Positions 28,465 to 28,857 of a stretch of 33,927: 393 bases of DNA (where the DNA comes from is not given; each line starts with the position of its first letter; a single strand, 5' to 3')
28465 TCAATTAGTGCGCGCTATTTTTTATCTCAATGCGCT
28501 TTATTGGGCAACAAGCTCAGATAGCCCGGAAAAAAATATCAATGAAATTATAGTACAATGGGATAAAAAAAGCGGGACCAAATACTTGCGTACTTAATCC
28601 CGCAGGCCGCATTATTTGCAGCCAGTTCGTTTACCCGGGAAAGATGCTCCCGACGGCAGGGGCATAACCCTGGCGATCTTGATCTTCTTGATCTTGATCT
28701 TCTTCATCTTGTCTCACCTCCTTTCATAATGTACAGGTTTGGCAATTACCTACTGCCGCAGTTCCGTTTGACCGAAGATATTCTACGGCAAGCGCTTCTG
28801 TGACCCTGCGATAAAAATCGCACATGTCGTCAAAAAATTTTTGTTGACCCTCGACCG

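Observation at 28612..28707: Unannotated 31-aa ORF immediately downstream of the rSAM/SPASM gene: candidate precursor peptide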

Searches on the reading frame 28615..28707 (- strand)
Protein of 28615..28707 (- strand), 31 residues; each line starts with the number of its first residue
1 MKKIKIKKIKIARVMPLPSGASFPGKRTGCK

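Call 13: search_protein_families(library=ncbifam, proteins=[window:28615-28707:-], max_evalue=0.01)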
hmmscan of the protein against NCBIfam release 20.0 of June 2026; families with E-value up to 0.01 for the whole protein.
seq(31 aa): 0 families

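Call 14: search_protein_families(library=pfam, proteins=[window:28615-28707:-], max_evalue=0.01)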
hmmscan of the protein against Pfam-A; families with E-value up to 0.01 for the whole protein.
seq(31 aa): 0 families

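Call 26: list_cluster_members(proteins=[window:28615-28707:-, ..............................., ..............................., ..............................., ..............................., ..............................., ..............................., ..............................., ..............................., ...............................])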
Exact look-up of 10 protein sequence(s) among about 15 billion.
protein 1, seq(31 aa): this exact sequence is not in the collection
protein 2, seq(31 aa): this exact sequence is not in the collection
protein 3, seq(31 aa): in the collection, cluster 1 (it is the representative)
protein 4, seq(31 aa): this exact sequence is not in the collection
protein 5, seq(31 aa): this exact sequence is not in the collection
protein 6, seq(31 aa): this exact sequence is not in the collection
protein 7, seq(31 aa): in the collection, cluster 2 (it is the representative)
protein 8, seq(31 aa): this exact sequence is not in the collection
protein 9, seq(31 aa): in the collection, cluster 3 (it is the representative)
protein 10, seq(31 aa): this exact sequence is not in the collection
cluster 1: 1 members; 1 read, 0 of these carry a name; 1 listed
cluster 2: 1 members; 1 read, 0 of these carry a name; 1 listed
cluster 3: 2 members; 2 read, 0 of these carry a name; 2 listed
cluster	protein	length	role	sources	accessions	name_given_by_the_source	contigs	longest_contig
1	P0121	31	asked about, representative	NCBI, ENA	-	-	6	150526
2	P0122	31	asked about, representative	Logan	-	-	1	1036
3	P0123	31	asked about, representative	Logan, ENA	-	-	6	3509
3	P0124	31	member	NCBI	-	-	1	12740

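Call 73: search_protein_representatives(protein=window:28615-28707:-)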
Query: 31 residues. Proteins with E-value up to 0.001 (for the whole library): 4; up to 1e-10: 1; up to 1e-30: 0. The best 4 are listed.
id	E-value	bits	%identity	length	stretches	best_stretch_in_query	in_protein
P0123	8.9e-11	55.0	90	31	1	1-31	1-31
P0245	1.4e-05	39.6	65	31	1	1-31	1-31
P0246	3.8e-05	38.3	71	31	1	1-31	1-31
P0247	3.5e-04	35.5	61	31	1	1-31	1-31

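Call 85: search_protein_families(library=padloc, proteins=[window:28615-28707:-], max_evalue=0.001)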
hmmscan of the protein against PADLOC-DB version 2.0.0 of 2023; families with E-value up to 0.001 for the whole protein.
seq(31 aa): 0 families
